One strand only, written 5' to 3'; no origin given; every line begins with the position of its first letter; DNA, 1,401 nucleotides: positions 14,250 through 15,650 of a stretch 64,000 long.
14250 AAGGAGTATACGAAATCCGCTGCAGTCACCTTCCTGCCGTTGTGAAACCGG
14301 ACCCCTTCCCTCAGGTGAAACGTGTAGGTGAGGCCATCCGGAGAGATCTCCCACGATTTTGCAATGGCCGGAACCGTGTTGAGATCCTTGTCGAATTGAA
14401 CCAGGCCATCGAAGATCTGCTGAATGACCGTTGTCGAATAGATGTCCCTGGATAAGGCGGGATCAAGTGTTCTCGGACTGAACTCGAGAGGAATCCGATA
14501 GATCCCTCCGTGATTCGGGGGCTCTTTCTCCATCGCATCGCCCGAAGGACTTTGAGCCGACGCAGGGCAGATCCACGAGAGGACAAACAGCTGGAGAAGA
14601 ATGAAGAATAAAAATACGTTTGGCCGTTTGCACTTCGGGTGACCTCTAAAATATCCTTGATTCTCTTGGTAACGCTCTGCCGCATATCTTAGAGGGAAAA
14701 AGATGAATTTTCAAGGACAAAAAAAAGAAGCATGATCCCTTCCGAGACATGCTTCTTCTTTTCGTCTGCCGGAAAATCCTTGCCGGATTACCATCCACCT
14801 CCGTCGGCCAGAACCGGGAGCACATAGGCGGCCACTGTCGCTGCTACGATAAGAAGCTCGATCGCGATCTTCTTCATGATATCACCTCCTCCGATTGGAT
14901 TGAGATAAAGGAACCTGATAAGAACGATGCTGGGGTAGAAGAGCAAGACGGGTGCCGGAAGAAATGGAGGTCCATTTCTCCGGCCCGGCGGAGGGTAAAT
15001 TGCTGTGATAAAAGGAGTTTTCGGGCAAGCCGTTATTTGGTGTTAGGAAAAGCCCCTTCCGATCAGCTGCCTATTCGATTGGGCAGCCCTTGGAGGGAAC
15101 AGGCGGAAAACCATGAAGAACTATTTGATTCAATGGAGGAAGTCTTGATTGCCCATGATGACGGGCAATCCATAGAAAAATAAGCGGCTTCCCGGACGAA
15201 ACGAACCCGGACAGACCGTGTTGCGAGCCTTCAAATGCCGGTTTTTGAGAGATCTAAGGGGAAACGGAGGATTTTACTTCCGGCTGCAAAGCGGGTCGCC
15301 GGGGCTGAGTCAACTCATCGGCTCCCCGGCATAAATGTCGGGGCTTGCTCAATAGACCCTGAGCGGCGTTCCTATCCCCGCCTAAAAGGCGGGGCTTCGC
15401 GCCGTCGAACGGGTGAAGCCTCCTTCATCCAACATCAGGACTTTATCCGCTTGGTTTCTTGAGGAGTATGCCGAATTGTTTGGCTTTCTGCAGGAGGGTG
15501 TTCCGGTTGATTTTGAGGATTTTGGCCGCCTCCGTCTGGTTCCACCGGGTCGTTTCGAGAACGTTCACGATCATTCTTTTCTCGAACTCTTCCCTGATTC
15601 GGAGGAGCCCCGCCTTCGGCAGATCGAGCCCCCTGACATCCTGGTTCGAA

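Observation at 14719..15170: Complete stand-alone sigma54 transcription unit for a 90-nt gene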

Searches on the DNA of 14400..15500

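Call 69: search_rna_families(source=window, start=14400, end=15500, threshold=evalue, max_evalue=1)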
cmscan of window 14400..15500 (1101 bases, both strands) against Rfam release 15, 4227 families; matches with E-value up to 1: 2.
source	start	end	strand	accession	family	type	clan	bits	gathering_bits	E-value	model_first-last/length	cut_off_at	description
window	15301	15422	-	RF00062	HgcC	Gene;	-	19.9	50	0.046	1-130/130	no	HgcC family RNA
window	14616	14769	+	RF00586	SNORA12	Gene; snRNA; snoRNA; HACA-box;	-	17.4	45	0.82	1-148/148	no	Small nucleolar RNA SNORA12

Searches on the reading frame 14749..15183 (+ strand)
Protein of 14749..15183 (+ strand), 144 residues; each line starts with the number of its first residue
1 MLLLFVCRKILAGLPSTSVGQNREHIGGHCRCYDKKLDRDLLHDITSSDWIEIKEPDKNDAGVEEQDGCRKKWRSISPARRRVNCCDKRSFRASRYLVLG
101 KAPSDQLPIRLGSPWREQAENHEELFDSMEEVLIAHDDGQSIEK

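Call 6: search_protein_families(library=pfam, proteins=[window:14749-15183:+])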
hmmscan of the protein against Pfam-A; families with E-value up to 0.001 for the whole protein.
window:14749-15183:+ (144 aa): 0 families

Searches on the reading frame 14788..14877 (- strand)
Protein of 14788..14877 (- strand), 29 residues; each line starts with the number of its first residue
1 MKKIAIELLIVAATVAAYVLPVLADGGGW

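Call 6: search_protein_families(library=pfam, proteins=[window:14788-14877:-])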
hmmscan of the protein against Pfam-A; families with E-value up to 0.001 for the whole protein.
window:14788-14877:- (29 aa): 0 families

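Call 23: find_related_loci(query=A1, collection=genome_contigs, flank=5000)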
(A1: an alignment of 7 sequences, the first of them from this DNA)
Query A1 (29 aa) in genome_contigs; peptide patterns used: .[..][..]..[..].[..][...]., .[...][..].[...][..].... (x = any residue, [..] = any of these).
70 stretches matched a pattern; 17 encode a relative of the query (tblastn E <= 1e-3); 17 distinct loci.
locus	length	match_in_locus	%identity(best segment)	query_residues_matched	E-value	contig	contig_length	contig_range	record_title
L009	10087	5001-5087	90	1-29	6e-13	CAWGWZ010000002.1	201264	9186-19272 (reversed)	MAG: uncultured delta proteobacterium isolate MFD04408.bin.3.38 genome assembly, contig: contig_11024, whole genome shot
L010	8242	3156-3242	90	1-29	1e-12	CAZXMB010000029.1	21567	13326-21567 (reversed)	MAG TPA_asm: uncultured Syntrophaceae bacterium isolate SRP098346_co1_431 genome assembly, contig: NODE_2233_length_2156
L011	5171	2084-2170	83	1-29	4e-12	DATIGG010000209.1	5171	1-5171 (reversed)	MAG TPA_asm: Thermodesulfobacteriota bacterium isolate SMAG_U16415 k141_291334, whole genome shotgun sequence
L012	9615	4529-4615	79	1-29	1e-11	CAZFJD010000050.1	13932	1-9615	MAG TPA_asm: uncultured Syntrophaceae bacterium isolate binchicken_co325_68 genome assembly, contig: NODE_1340_length_13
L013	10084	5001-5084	89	1-28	2e-11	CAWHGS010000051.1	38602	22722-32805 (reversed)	MAG: uncultured delta proteobacterium isolate MFD00709.bin.2.5 genome assembly, contig: contig_79069, whole genome shotg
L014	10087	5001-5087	83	1-29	3e-11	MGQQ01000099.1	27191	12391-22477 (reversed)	MAG: Deltaproteobacteria bacterium RBG_16_49_23 RBG_16_scaffold_3793, whole genome shotgun sequence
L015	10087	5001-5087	79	1-29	4e-11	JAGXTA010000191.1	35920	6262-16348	MAG: Deltaproteobacteria bacterium isolate CROMO_BS_46_3 c_000001130572, whole genome shotgun sequence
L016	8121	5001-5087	79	1-29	5e-11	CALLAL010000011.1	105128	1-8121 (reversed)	MAG: uncultured bacterium isolate N1_Bin_METABAT__110_1 genome assembly, contig: c_000000315051, whole genome shotgun se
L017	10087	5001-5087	76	1-29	6e-11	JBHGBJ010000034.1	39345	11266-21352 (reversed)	MAG: Thermodesulfobacteriota bacterium isolate SBS.BIN.12 SBSBIN12_contig_34, whole genome shotgun sequence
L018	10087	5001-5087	76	1-29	1e-10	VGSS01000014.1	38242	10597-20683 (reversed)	MAG: Deltaproteobacteria bacterium isolate K_DeepCast_250m_m2_302 K_DeepCast_250m_m2_302_Ga0194125_10001608, whole genom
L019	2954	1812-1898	76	1-29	9e-11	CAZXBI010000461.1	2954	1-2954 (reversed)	MAG TPA_asm: uncultured Syntrophorhabdus sp. isolate SRP302447_co4_432 genome assembly, contig: NODE_101100_length_2954_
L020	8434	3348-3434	72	1-29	9e-11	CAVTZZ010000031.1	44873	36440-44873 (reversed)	MAG: uncultured delta proteobacterium isolate MFD04408.bin.2.108 genome assembly, contig: contig_16334, whole genome sho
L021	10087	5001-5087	76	1-29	2e-10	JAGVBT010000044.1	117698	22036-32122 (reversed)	MAG: Deltaproteobacteria bacterium isolate DeMMO6_17 c_000000088714, whole genome shotgun sequence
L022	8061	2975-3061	72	1-29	4e-10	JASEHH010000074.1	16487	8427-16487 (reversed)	MAG: Thermodesulfobacteriota bacterium isolate Yes70-18 NODE_1378_length_16487_cov_56.221215, whole genome shotgun seque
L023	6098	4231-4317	76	1-29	1e-8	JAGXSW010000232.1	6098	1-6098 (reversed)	MAG: Syntrophaceae bacterium isolate CROMO_BS_212_2_0 c_000000861087, whole genome shotgun sequence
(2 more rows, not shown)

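Call 28: search_protein_families(library=ncbifam, proteins=[window:14791-14877:-], max_evalue=1)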
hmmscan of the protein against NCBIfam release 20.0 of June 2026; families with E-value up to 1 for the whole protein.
seq(29 aa): 1 family
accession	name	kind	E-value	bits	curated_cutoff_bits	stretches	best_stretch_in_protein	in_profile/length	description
NF033802.1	AimP_fam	subfamily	0.2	11.9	35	1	1-19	1-19/43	lysogeny pheromone AimP family peptide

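Call 43: search_protein_families(library=ncbifam, proteins=[L023:4417-5391:+, L023:2901-3740:-, L023:4231-4404:+], max_evalue=0.01)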
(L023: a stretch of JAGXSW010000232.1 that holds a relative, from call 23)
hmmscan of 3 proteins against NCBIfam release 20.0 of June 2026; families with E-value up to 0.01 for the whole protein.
L023:4417-5391:+ (324 aa): 61 families (the best 25 are shown)
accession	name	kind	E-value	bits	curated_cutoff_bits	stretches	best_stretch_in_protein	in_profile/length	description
TIGR04317.1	W_rSAM_matur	equivalog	2.3e-19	69.7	380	1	29-203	5-176/349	tungsten cofactor oxidoreductase radical SAM maturase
TIGR03962.1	mycofact_rSAM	equivalog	8.3e-16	58.1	265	1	32-240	16-215/339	mycofactocin radical SAM maturase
TIGR04546.1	rSAM_ahbC_deAc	equivalog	2.2e-15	56.4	650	1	34-222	45-225/390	12,18-didecarboxysiroheme deacetylase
TIGR04545.1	rSAM_ahbD_hemeb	equivalog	4.2e-15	56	500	1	32-235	4-199/339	heme b synthase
TIGR04055.1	rSAM_NirJ2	equivalog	1.5e-14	54.3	500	1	33-237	5-200/326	putative heme d1 biosynthesis radical SAM protein NirJ2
NF041298.1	rSAM_mat_DynA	equivalog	3.3e-13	49.4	450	1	37-237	10-213/356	dynobactin maturation radical SAM/SPASM protein DynA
TIGR04311.1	rSAM_Geo_metal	subfamily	5.6e-13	48.7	400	1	30-242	5-219/423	radical SAM/SPASM family putative metalloenzyme maturase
NF001199.0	PRK00164.2-1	equivalog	9.5e-13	48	231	1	26-220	10-198/308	GTP 3',8-cyclase MoaA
TIGR02668.1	moaA_archaeal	equivalog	1.3e-12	47.3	325.25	1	26-228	8-204/303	GTP 3',8-cyclase MoaA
NF045574.1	sacti_mat_StsB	exception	3.4e-12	46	625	1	37-306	105-370/466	StsB family radical SAM/SPASM domain sactipeptide maturase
NF038283.1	viperin_w_prok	equivalog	1.4e-11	44.1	180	1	37-141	11-122/281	viperin family antiviral radical SAM protein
TIGR04303.1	GeoRSP_rSAM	equivalog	3e-11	43.4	400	1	34-204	11-170/325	GeoRSP system radical SAM/SPASM protein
TIGR04080.1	rSAM_pep_cyc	equivalog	2e-10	39.9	500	1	31-116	110-193/440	KxxxW cyclic peptide radical SAM maturase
TIGR04054.1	rSAM_NirJ1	equivalog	2.8e-10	39.4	650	1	33-236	41-235/387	putative heme d1 biosynthesis radical SAM protein NirJ1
TIGR02109.1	PQQ_syn_pqqE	equivalog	4.5e-10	39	381.35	1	29-200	8-171/358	pyrroloquinoline quinone biosynthesis protein PqqE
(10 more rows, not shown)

L023:2901-3740:- (279 aa): 129 families (the best 25 are shown)
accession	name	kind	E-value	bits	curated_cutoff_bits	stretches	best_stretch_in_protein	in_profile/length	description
TIGR04094.1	adjacent_YSIRK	equivalog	2.1e-23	82.9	200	1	167-274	278-383/383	YSIRK-targeted surface antigen transcriptional regulator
NF053512.1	nitric_RR_NosR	exception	7e-21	74.7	400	1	38-152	1-117/422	response regulator c-di-GMP phosphodiesterase, NosR family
NF033117.2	vanR_ACDEGLN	exception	1.8e-20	73.5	350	1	38-172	1-136/226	VanR-ABDEGLN family response regulator transcription factor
NF040689.1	MtrAB_MtrA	equivalog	1.5e-19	70.2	300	1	38-155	1-118/219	MtrAB system response regulator MtrA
NF047455.1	TF_Staph_AryK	equivalog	2.1e-19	69.3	850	1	177-276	160-258/759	transcriptional regulator AryK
NF045944.1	ResRegRpaBCyano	equivalog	2.5e-18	66.3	330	1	39-156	1-118/229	response regulator transcription factor RpaB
TIGR01387.1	cztR_silR_copR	subfamily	4.3e-18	65.8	279.2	1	38-157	1-121/218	heavy metal response regulator transcription factor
NF051870.1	NAssimRespRegNtrX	equivalog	4.7e-18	65.3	600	1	36-152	2-121/452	nitrogen assimilation response regulator NtrX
NF047788.1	TransRegPocR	equivalog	4.9e-18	65.4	500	1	167-277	182-291/296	transcriptional regulator PocR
NF012227.0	AdeR_RR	equivalog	8.8e-18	64.6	340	1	33-166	9-142/239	efflux system response regulator transcription factor AdeR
NF045505.1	RR_RssB_Pseudo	equivalog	1.8e-17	63.5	700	1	37-151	7-123/394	two-component system response regulator RssB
NF045991.1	RespRegCtrARhodob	equivalog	2e-17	63.7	350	1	38-154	3-120/224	response regulator transcription factor CtrA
NF007693.0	PRK10371.1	equivalog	2.1e-17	63.3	253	1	176-277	200-300/309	transcriptional regulator MelR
TIGR02154.1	PhoB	equivalog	3.9e-17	62.3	296.2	1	36-152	3-122/226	phosphate regulon transcriptional regulator PhoB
NF006900.1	PRK09390.1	equivalog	4.2e-17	62.4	255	1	35-181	4-152/203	response regulator FixJ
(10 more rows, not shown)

L023:4231-4404:+ (57 aa): 0 families

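Call 44: search_protein_families(library=pfam, proteins=[L023:4417-5391:+, L023:2901-3740:-, L023:4231-4404:+], max_evalue=0.01)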
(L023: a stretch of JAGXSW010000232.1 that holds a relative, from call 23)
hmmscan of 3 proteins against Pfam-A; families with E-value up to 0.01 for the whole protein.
L023:4417-5391:+ (324 aa): 2 families
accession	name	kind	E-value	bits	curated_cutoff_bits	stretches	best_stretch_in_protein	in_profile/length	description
PF04055.27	Radical_SAM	-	4.4e-15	56.7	29.5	1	34-191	3-159/166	Radical SAM superfamily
PF13186.11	SPASM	-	2.8e-06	27.9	21.5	1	259-317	1-63/67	Iron-sulfur cluster-binding domain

L023:2901-3740:- (279 aa): 3 families
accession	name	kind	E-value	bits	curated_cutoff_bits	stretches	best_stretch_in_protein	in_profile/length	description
PF00072.30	Response_reg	-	5.5e-27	94.6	30.2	1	38-147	1-111/111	Response regulator receiver domain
PF12833.13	HTH_18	-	4.4e-20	72.2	33.6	1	197-275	2-79/80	Helix-turn-helix domain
PF00165.29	HTH_AraC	-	1.1e-15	57.7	26.6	2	238-271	6-38/42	Bacterial regulatory helix-turn-helix proteins, AraC family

L023:4231-4404:+ (57 aa): 0 families

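Call 53: find_related_loci(query=A2, collection=metagenome_contigs, flank=4000)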
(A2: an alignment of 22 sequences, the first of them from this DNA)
Query A2 (29 aa) in metagenome_contigs; peptide patterns used: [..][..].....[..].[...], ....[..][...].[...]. (x = any residue, [..] = any of these).
307 stretches matched a pattern; 105 encode a relative of the query (tblastn E <= 1e-3); the best 80 are kept; 80 distinct loci.
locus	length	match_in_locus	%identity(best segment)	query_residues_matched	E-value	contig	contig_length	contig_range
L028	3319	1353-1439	93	1-29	3e-13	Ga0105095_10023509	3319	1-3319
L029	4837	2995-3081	90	1-29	7e-13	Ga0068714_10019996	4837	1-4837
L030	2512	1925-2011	90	1-29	2e-12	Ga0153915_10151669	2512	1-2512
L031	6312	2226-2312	90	1-29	2e-12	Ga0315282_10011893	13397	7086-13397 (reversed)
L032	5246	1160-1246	86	1-29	3e-12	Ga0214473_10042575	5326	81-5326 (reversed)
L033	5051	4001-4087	90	1-29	3e-12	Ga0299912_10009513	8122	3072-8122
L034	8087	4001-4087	90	1-29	3e-12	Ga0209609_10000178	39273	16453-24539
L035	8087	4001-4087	90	1-29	3e-12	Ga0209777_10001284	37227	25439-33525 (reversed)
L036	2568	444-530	86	1-29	3e-12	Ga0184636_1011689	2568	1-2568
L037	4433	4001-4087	90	1-29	5e-12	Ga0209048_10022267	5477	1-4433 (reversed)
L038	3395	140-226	90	1-29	4e-12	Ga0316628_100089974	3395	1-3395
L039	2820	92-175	93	1-28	5e-12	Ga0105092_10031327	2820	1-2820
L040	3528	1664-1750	86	1-29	5e-12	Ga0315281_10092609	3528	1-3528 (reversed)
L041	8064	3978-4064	86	1-29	5e-12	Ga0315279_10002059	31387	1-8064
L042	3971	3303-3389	86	1-29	7e-12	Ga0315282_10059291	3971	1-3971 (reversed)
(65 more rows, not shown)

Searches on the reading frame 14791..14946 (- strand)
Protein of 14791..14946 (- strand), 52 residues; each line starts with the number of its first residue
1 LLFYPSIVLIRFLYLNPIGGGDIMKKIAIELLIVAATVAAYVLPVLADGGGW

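Call 35: find_homologous_proteins(query=window:14791-14946:-, max_evalue=10)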
Query seq(52 aa) (52 aa): 60 proteins with E <= 10 among 60 candidates.
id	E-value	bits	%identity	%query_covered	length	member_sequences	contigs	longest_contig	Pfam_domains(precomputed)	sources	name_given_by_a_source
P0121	1.4e-23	99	94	100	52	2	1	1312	-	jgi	jgi:hypothetical protein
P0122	4.8e-23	97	94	100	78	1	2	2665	-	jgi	jgi:hypothetical protein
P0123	1.4e-17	80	95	83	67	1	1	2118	-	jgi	jgi:hypothetical protein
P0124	4.0e-10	57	91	63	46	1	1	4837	-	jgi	-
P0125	5.0e-10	57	64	96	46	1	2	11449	-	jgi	jgi:hypothetical protein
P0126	7.5e-10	56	91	63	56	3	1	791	-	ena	-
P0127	1.1e-9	56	91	63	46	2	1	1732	-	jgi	jgi:hypothetical protein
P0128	5.1e-9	53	88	63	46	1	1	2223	-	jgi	jgi:hypothetical protein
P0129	1.1e-8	52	85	63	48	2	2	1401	-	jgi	jgi:hypothetical protein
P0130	1.4e-8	52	82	63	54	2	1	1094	-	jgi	-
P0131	1.6e-8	52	91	62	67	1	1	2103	-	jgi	-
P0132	1.0e-7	49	97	56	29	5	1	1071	-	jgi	jgi:hypothetical protein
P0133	1.2e-7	49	81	69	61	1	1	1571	-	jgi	jgi:hypothetical protein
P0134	1.3e-7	49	97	56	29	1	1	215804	-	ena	-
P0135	1.6e-7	49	85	63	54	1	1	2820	-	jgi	-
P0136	1.7e-7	49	88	63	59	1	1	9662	-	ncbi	-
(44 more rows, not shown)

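Call 37: find_encoding_contigs(protein=P0136, flank=5000, max_places=2)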
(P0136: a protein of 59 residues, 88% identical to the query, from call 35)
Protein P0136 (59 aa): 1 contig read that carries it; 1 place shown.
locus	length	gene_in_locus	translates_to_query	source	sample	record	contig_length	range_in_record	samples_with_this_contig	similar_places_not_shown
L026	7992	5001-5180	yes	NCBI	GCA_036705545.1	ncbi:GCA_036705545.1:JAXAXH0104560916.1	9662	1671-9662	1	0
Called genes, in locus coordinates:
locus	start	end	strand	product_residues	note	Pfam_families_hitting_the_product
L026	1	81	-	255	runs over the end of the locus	PF02775:TPP_enzyme_C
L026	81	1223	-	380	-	PF01855:POR_N, PF02780:Transketolase_C (weak), PF17147:PFOR_II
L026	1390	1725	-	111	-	-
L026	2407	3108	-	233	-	PF03483:B3_4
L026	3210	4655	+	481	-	PF00072:Response_reg, PF00158:Sigma54_activat, PF14532:Sigma54_activ_2, PF00004:AAA (weak), PF07728:AAA_5, PF25601:AAA_lid_14, PF02954:HTH_8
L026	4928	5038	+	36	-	-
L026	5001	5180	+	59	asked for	-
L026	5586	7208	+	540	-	PF00496:SBP_bac_5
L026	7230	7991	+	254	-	?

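Call 38: find_encoding_contigs(protein=P0135, flank=5000, max_places=2)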
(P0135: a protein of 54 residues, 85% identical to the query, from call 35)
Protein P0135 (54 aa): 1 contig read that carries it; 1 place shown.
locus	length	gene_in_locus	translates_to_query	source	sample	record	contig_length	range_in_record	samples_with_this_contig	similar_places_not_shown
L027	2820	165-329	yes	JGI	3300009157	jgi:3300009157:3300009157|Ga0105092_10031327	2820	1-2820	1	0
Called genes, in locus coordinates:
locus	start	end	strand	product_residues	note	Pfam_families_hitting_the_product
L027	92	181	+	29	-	-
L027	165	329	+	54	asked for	-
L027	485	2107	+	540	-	PF00496:SBP_bac_5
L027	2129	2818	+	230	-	PF17203:sCache_3_2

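Call 75: search_protein_representatives(alignment_id=A3)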
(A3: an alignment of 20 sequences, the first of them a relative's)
Query: 20 sequences, 54 profile positions. Proteins with E-value up to 0.001 (for the whole library): 40; up to 1e-10: 11; up to 1e-30: 0. The best 40 are listed.
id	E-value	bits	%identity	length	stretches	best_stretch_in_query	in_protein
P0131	8.8e-25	102.5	-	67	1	1-53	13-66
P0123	8.2e-19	83.3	-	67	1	20-54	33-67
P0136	3.8e-17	78.0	-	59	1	12-53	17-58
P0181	1.5e-16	76.1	-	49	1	17-54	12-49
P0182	7.1e-16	73.9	-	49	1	18-54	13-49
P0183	2.0e-13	66.1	-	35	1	21-54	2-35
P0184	4.8e-13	64.9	-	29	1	26-54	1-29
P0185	4.8e-13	64.9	-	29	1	26-53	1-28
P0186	6.1e-13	64.5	-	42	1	26-54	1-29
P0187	2.5e-11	59.4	-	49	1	9-54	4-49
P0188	9.7e-11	57.5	-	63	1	2-54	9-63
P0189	3.4e-10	55.7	-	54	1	29-54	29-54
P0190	6.4e-10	54.9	-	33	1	26-53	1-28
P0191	2.6e-09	52.9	-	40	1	16-54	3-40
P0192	1.9e-08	50.1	-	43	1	15-53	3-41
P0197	1.2e-06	44.4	-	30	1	26-53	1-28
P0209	5.3e-05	39.1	-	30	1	26-53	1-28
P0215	3.0e-04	36.7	-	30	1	26-53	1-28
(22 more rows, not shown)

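Call 77: find_encoding_contigs(protein=P0197, flank=5000, max_places=3)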
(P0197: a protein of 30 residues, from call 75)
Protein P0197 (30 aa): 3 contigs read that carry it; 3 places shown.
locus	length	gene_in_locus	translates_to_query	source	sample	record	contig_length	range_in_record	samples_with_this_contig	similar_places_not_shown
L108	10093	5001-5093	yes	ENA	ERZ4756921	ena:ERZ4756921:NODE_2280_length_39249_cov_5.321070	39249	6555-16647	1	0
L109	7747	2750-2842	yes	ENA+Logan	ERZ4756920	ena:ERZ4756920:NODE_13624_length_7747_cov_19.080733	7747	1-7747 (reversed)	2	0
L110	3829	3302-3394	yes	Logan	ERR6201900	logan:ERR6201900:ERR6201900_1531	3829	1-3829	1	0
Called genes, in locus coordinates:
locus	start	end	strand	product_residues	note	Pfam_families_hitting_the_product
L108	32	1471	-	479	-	PF00224:PK, PF02887:PK_C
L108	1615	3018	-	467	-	PF01565:FAD_binding_4, PF02913:FAD-oxidase_C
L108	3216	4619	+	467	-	PF00072:Response_reg, PF00158:Sigma54_activat, PF14532:Sigma54_activ_2, PF00004:AAA (weak), PF07728:AAA_5, PF25601:AAA_lid_14, PF02954:HTH_8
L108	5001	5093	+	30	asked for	-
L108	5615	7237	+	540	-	PF00496:SBP_bac_5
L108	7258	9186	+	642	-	PF17203:sCache_3_2, PF00672:HAMP, PF00989:PAS (faint), PF08448:PAS_4 (weak), PF13426:PAS_9 (faint), PF00512:HisKA, PF02518:HATPase_c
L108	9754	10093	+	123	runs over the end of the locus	PF00072:Response_reg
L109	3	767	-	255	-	?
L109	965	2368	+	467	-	PF00072:Response_reg, PF00158:Sigma54_activat, PF14532:Sigma54_activ_2, PF00004:AAA (weak), PF07728:AAA_5, PF25601:AAA_lid_14, PF02954:HTH_8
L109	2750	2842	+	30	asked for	-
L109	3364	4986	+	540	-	PF00496:SBP_bac_5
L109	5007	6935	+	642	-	PF17203:sCache_3_2, PF00672:HAMP, PF00989:PAS (faint), PF08448:PAS_4 (weak), PF13426:PAS_9 (faint), PF00512:HisKA, PF02518:HATPase_c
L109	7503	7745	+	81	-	?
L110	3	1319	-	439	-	?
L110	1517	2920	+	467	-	PF00072:Response_reg, PF00158:Sigma54_activat, PF14532:Sigma54_activ_2, PF00004:AAA (weak), PF07728:AAA_5, PF25601:AAA_lid_14, PF02954:HTH_8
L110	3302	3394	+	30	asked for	-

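Call 78: find_encoding_contigs(protein=P0215, flank=5000, max_places=3)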
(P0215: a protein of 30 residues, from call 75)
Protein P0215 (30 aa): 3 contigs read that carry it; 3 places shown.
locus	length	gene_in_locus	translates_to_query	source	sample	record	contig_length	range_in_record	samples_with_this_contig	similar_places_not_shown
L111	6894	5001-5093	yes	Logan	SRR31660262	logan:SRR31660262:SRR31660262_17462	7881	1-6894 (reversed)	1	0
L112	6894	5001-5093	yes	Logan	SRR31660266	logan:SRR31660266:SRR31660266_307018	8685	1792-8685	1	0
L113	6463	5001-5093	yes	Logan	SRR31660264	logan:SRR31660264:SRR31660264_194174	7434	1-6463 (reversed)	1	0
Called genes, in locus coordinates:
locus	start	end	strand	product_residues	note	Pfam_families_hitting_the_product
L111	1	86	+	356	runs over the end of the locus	?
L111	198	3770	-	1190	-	PF00497:SBP_bac_3, PF13185:GAF_2, PF01590:GAF, PF08447:PAS_3, PF01590:GAF, PF13185:GAF_2, PF00512:HisKA, PF02518:HATPase_c, +3 more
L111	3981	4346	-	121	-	PF00072:Response_reg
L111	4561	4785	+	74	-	-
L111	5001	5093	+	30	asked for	-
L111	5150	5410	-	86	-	-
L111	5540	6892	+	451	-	?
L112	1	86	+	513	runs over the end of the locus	PF01590:GAF, PF13185:GAF_2, PF00158:Sigma54_activat, PF14532:Sigma54_activ_2, PF00004:AAA (weak), PF07728:AAA_5, PF25601:AAA_lid_14, PF02954:HTH_8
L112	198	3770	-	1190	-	PF00497:SBP_bac_3, PF13185:GAF_2, PF01590:GAF, PF08447:PAS_3, PF01590:GAF, PF13185:GAF_2, PF00512:HisKA, PF02518:HATPase_c, +3 more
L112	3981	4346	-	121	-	PF00072:Response_reg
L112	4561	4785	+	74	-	-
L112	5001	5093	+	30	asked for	-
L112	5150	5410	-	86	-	-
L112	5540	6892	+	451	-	?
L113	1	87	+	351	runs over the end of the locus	?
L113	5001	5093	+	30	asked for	-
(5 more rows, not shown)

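Call 79: find_encoding_contigs(protein=P0209, flank=5000, max_places=3)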
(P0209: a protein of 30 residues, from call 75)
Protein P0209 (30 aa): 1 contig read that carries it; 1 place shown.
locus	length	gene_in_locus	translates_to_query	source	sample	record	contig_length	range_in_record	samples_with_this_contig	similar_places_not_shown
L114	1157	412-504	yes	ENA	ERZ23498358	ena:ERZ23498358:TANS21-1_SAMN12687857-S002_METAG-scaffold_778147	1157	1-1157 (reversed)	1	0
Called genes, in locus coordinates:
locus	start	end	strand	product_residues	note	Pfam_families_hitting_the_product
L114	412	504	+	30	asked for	-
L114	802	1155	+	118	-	?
